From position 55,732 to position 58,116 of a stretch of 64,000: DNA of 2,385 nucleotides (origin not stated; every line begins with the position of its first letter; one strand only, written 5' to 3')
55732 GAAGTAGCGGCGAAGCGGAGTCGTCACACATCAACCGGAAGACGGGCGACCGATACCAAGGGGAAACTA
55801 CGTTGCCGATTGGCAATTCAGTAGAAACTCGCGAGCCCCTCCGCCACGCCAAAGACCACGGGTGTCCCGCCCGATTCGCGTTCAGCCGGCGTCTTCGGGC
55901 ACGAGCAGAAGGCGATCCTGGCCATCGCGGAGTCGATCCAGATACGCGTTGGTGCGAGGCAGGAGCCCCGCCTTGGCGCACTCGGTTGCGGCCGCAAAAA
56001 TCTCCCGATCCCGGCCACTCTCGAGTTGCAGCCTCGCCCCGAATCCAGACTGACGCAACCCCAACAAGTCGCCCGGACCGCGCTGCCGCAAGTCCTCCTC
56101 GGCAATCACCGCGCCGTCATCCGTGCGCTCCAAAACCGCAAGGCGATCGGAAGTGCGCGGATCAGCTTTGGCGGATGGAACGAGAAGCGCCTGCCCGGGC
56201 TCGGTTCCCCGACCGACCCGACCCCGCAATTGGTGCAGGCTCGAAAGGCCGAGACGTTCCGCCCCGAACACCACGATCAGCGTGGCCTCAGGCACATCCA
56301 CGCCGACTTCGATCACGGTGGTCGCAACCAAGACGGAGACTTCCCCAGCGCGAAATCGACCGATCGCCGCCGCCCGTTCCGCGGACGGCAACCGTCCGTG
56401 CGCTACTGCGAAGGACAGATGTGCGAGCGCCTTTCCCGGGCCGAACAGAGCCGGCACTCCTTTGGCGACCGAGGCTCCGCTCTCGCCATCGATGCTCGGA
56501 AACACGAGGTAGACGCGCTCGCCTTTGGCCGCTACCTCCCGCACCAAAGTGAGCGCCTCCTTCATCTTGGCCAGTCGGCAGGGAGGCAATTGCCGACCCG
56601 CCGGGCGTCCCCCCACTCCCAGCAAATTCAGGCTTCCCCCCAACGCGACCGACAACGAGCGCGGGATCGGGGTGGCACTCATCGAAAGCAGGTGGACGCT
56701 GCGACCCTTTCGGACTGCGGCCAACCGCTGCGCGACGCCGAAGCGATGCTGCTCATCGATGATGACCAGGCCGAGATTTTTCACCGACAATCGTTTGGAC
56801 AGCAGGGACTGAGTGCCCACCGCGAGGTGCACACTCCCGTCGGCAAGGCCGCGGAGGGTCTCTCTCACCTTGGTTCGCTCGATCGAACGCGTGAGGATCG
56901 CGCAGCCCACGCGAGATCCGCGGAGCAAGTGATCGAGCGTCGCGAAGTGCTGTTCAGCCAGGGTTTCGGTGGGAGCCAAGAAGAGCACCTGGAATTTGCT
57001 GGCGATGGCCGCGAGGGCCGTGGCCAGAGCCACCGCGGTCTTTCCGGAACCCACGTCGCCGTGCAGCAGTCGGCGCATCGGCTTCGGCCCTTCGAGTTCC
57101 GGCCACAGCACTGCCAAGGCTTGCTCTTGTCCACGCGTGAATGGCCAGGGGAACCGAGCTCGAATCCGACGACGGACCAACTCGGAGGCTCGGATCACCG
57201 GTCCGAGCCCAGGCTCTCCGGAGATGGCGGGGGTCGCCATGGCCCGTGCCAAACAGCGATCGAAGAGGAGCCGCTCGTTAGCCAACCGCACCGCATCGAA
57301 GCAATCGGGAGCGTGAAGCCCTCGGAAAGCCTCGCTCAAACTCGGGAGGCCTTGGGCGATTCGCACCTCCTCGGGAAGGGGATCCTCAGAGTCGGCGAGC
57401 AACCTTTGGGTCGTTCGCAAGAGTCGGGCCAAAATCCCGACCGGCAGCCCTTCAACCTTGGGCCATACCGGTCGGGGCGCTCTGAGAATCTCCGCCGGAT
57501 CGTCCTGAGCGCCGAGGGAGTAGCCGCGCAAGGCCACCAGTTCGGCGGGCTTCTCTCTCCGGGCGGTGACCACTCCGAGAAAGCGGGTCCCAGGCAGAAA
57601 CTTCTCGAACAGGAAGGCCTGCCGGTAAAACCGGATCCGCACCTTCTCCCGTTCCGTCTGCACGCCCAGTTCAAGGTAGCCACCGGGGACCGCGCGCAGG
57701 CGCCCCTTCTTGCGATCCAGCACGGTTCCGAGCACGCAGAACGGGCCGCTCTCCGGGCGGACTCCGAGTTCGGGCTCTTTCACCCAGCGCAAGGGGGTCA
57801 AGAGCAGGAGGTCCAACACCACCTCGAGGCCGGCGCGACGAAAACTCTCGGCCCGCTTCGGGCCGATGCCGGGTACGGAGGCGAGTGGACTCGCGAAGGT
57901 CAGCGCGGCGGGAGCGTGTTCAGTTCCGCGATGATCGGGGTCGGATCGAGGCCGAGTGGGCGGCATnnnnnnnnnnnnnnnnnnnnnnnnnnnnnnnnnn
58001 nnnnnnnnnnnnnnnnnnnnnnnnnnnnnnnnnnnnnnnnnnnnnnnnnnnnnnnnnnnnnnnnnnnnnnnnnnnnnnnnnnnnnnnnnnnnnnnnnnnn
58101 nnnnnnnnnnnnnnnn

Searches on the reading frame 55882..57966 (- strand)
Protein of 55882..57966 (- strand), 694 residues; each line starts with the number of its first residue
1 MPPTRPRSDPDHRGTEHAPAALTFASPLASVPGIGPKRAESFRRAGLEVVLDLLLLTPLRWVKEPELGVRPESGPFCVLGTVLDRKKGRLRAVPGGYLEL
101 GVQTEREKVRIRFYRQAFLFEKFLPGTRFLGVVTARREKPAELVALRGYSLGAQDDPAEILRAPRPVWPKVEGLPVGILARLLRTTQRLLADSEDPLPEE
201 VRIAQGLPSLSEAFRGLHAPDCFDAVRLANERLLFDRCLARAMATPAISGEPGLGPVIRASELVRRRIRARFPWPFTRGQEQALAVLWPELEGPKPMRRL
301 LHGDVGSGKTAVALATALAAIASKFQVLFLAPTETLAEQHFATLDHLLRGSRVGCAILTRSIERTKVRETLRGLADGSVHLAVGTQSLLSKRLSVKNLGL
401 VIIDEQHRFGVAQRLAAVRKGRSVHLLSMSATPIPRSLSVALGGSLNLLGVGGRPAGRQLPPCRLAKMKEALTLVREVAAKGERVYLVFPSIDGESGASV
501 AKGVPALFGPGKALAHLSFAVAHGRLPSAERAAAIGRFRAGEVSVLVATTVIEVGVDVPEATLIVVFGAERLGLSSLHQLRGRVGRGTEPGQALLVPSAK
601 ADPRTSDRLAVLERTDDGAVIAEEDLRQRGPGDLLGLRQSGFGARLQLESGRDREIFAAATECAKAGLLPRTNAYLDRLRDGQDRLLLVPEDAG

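Call 71: search_protein_families(library=pfam, proteins=[window:55882-57966:-])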
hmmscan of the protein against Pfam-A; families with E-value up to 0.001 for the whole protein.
window:55882-57966:- (694 aa): 5 families
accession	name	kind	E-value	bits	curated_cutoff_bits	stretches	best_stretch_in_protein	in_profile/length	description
PF00270.35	DEAD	-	4.9e-21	75.6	26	1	298-436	16-162/167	DEAD/DEAH box helicase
PF00271.37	Helicase_C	-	4.5e-18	66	23.5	1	479-586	12-108/110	Helicase conserved C-terminal domain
PF04851.21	ResIII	-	9.7e-13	48.8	22.5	1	279-433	7-162/164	Type III restriction enzyme, res subunit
PF19833.4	RecG_dom3_C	-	2.8e-06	27.7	26.8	1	615-664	1-51/87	ATP-dependent DNA helicase RecG, domain 3, C-terminal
PF13604.12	AAA_30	-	0.00089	19.5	27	0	299-415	21-106/191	AAA domain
